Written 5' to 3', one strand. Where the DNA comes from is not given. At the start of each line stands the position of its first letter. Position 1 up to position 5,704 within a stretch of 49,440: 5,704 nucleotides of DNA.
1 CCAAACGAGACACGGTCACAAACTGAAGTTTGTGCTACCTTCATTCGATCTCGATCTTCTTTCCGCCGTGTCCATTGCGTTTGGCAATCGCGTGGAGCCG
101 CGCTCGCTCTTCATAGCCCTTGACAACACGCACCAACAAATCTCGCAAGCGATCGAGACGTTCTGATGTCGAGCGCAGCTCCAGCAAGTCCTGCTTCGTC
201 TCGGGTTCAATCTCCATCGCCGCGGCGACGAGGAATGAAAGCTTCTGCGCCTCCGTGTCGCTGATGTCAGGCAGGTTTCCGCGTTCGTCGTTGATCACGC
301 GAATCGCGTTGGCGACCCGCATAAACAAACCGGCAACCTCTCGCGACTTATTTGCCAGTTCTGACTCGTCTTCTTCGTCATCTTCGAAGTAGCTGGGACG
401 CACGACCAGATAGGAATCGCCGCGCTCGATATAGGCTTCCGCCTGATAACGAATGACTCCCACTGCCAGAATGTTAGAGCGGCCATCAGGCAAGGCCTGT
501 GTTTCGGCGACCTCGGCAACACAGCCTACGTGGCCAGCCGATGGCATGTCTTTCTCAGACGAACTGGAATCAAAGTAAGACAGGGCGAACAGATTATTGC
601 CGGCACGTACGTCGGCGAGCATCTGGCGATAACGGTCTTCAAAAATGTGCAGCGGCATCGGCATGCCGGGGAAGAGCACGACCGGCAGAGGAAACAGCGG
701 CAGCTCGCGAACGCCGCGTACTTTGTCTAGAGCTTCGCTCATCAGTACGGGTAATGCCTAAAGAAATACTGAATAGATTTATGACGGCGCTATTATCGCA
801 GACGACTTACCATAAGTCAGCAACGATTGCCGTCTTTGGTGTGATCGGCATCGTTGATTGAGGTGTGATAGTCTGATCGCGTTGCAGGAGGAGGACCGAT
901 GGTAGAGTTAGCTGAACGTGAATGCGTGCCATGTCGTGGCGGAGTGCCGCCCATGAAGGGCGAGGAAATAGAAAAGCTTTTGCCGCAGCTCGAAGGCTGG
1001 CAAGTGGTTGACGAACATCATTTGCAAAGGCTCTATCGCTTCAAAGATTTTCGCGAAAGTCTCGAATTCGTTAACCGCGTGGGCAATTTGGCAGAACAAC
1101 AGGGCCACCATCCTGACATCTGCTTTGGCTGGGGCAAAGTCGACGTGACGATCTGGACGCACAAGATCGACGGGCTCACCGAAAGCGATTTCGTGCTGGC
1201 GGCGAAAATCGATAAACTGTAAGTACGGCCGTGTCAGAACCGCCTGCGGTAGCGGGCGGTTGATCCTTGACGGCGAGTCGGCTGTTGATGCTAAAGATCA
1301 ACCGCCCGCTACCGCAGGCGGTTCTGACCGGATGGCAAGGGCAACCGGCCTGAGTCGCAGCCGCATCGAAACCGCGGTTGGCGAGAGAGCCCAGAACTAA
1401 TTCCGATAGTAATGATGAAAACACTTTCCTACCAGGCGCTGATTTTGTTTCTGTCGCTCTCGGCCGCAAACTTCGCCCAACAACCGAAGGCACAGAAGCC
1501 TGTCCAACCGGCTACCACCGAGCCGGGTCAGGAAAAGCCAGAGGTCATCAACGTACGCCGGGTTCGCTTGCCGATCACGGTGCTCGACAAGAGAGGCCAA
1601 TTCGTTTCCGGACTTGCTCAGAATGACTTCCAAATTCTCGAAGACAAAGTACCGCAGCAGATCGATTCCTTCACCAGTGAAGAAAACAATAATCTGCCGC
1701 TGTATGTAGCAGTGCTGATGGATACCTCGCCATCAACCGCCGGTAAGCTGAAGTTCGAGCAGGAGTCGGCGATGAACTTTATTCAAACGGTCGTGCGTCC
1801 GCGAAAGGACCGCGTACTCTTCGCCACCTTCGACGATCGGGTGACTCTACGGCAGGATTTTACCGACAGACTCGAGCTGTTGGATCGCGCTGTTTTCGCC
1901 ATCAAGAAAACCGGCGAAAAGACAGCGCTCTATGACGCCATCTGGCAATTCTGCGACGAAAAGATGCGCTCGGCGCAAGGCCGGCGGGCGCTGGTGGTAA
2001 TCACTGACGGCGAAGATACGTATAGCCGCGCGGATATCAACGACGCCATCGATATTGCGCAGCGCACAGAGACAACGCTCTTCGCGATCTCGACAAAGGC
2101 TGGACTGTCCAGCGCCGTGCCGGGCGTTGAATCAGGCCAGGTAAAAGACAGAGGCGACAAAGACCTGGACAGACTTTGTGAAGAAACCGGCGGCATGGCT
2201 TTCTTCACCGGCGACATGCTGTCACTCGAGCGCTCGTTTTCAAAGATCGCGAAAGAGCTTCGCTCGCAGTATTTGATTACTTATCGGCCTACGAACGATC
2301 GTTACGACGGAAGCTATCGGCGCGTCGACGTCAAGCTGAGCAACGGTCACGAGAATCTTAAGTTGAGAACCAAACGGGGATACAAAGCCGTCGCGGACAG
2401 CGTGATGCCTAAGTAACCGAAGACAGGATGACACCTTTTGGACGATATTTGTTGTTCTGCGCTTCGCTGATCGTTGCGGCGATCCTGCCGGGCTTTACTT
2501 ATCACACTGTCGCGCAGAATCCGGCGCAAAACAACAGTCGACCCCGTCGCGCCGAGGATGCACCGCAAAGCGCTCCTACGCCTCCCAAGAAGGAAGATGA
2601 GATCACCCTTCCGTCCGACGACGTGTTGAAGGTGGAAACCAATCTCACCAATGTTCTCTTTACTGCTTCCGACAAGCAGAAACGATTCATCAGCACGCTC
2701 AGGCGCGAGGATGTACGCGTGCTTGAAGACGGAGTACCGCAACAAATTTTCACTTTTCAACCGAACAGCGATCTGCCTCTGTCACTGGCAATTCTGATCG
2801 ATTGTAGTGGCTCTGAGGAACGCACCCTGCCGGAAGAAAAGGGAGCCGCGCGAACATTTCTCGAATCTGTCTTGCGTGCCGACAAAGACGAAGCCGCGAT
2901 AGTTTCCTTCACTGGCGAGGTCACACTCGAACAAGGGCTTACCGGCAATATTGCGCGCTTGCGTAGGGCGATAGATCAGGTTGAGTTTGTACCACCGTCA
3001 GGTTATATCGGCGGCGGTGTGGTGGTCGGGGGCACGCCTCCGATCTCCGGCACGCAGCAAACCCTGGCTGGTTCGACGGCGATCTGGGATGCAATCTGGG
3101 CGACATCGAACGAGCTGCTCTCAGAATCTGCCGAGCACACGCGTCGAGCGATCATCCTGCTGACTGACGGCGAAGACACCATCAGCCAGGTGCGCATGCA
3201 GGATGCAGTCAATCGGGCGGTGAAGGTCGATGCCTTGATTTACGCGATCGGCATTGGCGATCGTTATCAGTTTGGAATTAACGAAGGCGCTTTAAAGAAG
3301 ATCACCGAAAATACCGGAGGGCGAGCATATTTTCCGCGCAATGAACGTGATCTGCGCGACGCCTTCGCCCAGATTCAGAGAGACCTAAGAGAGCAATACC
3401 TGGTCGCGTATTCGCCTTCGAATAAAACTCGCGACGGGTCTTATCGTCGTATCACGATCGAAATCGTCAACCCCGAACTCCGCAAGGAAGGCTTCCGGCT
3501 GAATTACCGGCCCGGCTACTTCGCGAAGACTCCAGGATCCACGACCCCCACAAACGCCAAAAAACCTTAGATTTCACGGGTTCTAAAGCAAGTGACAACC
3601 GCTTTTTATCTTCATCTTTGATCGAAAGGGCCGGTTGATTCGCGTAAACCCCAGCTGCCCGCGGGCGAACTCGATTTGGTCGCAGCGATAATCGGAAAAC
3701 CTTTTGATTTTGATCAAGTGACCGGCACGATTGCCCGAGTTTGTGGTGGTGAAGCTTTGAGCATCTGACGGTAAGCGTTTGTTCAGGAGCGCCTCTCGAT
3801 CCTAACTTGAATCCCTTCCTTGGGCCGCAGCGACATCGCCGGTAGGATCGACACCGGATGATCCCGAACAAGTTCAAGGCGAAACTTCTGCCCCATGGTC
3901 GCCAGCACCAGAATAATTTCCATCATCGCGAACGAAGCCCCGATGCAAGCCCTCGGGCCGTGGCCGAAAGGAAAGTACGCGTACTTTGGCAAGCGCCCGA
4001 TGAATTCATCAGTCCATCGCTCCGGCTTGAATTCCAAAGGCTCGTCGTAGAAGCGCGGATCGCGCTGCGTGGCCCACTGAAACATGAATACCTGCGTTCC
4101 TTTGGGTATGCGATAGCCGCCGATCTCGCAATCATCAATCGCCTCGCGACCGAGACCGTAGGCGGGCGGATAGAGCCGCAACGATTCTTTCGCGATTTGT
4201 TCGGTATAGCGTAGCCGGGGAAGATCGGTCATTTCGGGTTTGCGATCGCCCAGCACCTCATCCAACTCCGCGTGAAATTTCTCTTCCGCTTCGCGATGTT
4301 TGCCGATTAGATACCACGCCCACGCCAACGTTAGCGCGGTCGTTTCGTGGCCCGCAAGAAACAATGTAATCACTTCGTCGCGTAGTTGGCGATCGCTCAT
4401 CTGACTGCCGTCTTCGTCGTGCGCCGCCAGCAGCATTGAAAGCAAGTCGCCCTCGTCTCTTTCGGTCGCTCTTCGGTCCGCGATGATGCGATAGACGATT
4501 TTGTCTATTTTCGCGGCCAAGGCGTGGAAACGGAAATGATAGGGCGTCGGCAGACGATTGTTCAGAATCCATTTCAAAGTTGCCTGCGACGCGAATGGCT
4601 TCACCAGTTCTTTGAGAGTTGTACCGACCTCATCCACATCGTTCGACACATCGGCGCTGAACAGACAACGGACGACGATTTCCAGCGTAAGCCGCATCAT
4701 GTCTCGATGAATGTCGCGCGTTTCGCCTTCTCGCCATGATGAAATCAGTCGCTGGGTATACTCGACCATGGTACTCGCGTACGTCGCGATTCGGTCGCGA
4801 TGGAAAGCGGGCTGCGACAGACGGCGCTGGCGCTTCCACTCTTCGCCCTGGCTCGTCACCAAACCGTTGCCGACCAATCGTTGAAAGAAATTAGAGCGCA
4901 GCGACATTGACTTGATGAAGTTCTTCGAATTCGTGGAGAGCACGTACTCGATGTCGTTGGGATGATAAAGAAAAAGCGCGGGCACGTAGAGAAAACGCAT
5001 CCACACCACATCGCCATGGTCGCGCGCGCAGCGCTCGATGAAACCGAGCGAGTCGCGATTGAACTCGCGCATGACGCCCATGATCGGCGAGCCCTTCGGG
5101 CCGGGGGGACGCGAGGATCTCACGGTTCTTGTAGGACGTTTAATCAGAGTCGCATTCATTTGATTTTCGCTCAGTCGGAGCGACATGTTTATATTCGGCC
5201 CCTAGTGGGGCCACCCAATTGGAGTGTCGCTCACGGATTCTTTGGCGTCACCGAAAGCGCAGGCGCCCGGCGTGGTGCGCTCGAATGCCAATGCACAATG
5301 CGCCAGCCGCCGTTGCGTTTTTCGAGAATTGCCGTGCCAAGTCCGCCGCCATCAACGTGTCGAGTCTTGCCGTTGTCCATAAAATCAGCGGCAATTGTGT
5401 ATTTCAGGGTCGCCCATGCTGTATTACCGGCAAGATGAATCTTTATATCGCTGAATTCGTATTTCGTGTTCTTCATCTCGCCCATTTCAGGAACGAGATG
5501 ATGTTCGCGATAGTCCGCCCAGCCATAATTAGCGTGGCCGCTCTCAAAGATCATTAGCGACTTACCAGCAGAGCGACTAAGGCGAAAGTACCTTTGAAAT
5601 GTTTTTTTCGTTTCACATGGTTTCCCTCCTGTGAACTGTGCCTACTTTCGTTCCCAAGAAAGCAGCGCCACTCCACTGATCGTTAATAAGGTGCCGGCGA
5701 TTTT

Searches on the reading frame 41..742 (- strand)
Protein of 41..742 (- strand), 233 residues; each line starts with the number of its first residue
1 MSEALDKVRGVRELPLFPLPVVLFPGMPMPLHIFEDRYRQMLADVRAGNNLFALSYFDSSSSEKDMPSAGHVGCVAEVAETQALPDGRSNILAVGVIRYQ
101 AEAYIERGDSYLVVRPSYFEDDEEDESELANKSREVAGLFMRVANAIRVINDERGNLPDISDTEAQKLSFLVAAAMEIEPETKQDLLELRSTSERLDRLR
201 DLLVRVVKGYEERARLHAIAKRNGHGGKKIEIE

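Call 15: search_protein_families(library=pfam, proteins=[window:41-742:-], max_evalue=0.001)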
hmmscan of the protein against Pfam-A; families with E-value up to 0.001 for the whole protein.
window:41-742:- (233 aa): 1 family
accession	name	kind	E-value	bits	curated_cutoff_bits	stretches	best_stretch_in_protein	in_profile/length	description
PF02190.22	LON_substr_bdg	-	7.1e-33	114.6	28.7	1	13-205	1-200/200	ATP-dependent protease La (LON) substrate-binding domain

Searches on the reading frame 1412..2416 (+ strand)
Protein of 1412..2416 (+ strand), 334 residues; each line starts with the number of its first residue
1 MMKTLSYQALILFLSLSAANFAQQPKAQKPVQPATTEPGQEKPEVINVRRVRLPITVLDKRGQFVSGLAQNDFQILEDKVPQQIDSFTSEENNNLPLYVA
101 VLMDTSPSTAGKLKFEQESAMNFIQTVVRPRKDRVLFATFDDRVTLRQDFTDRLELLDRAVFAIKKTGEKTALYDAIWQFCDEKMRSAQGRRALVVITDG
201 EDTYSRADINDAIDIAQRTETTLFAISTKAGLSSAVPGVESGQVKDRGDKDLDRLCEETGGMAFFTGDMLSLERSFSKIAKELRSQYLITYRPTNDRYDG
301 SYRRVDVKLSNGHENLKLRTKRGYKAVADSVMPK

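Call 15: search_protein_families(library=pfam, proteins=[window:1412-2416:+], max_evalue=0.001)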
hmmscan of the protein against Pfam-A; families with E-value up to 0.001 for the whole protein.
window:1412-2416:+ (334 aa): 2 families
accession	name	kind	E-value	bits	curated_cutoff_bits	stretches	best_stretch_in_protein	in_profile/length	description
PF00092.34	VWA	-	6.9e-11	43.1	23.8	1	99-272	2-168/174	von Willebrand factor type A domain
PF13519.12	VWA_2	-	8.1e-07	30.1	27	1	99-201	1-107/107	von Willebrand factor type A domain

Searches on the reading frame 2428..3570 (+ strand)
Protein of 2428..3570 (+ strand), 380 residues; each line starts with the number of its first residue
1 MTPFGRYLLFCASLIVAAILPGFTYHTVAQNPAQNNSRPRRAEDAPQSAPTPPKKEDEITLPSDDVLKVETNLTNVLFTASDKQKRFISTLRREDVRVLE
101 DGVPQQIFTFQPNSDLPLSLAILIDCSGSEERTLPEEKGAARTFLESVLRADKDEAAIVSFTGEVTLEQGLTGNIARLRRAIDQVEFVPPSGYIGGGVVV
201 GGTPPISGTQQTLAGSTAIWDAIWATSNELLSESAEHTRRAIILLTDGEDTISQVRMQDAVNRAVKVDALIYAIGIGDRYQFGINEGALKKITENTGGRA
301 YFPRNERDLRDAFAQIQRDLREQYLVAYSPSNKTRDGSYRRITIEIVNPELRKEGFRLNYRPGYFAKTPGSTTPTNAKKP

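Call 15: search_protein_families(library=pfam, proteins=[window:2428-3570:+], max_evalue=0.001)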
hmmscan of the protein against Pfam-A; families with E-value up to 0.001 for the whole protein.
window:2428-3570:+ (380 aa): 3 families
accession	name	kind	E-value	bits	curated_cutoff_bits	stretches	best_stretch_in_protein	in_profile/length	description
PF00092.34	VWA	-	1.7e-12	48.4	23.8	1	213-314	75-173/174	von Willebrand factor type A domain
PF13519.12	VWA_2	-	1.7e-09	38.7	27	1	121-187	2-71/107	von Willebrand factor type A domain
PF13768.12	VWA_3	-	0.00074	20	27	0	234-302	92-155/155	von Willebrand factor type A domain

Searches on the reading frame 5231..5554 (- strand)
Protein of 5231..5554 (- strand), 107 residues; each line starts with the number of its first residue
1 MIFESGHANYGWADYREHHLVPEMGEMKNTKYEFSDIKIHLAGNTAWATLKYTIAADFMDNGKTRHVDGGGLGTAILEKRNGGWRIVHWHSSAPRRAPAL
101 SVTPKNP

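Call 3: search_protein_families(library=pfam, proteins=[window:5231-5554:-], max_evalue=1)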
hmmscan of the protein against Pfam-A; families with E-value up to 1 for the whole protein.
window:5231-5554:- (107 aa): 4 families
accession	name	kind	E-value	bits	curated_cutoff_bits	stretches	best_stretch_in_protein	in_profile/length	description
PF13474.12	SnoaL_3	-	1.1e-11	45.5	22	1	22-94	51-119/121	SnoaL-like domain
PF14534.12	DUF4440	-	8.5e-07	29.8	25.2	1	21-86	46-107/107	Domain of unknown function (DUF4440)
PF08332.16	CaMKII_AD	-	7.1e-05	23.4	22.1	1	29-93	64-126/128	Calcium/calmodulin dependent protein kinase II association domain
PF13577.12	SnoaL_4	-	0.0036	17.7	24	1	33-90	70-126/126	SnoaL-like domain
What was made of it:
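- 5231..5554 (-): Remnant of a SnoaL_3/DUF4440-like gene. It is a conserved neighbour of the module but here lacks about 70 N-terminal residues. Its role is unknown. Pfam SnoaL_3 E 1.1e-11 (call 3).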

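Call 4: search_protein_families(library=ncbifam, proteins=[window:5231-5554:-], max_evalue=1)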
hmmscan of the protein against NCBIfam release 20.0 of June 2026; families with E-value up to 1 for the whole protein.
window:5231-5554:- (107 aa): 2 families
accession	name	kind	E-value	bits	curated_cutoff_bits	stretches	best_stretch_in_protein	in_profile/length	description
TIGR02246.1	TIGR02246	subfamily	0.023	14.7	33.95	1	23-95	57-127/128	SgcJ/EcaC family oxidoreductase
NF047901.1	MetIndCarbAnhdr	equivalog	0.11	11.8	350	1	31-94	145-202/205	metal-independent carbonic anhydrase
